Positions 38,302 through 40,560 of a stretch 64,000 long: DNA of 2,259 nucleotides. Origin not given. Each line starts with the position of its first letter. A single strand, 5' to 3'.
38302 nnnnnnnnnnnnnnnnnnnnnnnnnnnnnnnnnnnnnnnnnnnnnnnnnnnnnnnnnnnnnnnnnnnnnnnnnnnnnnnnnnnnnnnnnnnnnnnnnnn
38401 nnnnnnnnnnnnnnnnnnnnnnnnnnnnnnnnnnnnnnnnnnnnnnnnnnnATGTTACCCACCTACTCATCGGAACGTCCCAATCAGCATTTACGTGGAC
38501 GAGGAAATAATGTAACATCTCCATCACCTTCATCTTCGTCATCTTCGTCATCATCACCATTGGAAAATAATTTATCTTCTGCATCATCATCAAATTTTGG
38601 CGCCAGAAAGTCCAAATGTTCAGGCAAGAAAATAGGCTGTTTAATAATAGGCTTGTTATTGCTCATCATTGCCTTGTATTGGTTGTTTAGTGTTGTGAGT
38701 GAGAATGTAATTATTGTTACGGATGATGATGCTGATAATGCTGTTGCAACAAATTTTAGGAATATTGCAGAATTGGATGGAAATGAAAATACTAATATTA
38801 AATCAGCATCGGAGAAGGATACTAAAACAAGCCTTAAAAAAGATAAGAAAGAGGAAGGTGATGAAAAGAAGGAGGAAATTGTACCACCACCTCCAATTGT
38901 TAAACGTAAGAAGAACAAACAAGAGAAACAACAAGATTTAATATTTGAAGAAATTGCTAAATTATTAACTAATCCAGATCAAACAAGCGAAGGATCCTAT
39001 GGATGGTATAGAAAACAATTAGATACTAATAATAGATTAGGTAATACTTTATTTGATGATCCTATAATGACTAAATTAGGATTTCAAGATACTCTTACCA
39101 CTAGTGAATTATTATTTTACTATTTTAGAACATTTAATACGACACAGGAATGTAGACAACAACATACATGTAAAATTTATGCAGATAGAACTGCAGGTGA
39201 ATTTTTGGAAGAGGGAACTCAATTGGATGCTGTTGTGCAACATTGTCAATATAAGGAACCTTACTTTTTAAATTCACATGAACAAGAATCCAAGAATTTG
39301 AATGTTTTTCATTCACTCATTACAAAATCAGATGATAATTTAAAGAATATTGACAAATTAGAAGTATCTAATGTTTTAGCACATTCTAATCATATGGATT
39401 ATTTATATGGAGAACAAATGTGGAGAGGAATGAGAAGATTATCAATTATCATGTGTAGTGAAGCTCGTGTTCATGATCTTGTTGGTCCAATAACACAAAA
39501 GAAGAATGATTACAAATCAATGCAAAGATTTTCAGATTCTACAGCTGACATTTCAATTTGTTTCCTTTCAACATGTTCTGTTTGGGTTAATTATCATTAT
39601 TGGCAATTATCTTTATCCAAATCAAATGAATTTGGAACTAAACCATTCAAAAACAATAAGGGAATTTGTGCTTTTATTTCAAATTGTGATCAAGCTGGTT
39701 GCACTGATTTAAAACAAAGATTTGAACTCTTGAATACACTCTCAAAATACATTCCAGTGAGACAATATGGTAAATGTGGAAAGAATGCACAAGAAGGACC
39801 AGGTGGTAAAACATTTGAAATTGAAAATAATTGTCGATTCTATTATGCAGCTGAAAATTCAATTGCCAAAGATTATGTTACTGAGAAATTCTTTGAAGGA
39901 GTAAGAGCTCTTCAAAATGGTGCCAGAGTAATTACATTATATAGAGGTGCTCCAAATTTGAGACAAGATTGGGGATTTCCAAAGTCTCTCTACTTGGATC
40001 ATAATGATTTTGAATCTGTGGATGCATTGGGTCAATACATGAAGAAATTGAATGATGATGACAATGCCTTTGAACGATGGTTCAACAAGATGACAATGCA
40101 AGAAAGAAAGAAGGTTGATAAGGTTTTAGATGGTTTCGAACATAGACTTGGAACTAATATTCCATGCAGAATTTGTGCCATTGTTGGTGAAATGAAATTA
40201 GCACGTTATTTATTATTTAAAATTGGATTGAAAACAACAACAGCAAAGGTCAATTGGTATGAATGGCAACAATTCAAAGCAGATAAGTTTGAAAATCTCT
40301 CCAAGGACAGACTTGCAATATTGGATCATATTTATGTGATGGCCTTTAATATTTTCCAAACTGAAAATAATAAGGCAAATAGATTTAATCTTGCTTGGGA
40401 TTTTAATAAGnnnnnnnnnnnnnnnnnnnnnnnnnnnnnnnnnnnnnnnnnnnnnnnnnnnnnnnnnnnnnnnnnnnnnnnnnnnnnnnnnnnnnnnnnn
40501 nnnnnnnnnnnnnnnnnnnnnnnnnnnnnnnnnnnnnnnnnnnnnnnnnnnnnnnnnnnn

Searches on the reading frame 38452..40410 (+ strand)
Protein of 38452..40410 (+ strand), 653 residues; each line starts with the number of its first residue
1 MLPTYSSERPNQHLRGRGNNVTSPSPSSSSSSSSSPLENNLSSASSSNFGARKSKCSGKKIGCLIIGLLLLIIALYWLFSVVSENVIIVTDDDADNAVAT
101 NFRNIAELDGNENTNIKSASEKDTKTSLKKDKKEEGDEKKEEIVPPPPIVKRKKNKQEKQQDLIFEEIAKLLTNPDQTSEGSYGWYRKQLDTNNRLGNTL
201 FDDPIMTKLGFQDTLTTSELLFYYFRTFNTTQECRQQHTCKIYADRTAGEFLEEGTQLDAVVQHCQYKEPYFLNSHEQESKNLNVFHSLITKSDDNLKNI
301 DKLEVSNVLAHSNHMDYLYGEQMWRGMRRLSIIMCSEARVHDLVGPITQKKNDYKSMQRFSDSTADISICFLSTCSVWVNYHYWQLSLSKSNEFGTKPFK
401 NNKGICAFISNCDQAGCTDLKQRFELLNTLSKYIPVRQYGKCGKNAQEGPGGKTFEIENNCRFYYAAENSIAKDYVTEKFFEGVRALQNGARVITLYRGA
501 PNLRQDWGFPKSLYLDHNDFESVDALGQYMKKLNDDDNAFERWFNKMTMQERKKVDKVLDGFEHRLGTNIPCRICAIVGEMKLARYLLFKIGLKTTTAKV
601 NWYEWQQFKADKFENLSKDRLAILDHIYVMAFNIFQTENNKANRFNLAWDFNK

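Call 56: search_protein_families(library=pfam, proteins=[window:38452-40410:+], max_evalue=0.001)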
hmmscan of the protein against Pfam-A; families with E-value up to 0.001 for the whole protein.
window:38452-40410:+ (653 aa): 1 family
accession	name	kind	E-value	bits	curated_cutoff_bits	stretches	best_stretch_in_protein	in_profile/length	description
PF00852.26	Glyco_transf_10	-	5.8e-26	91.7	23.9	1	401-580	4-168/182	Glycosyltransferase family 10 (fucosyltransferase) C-term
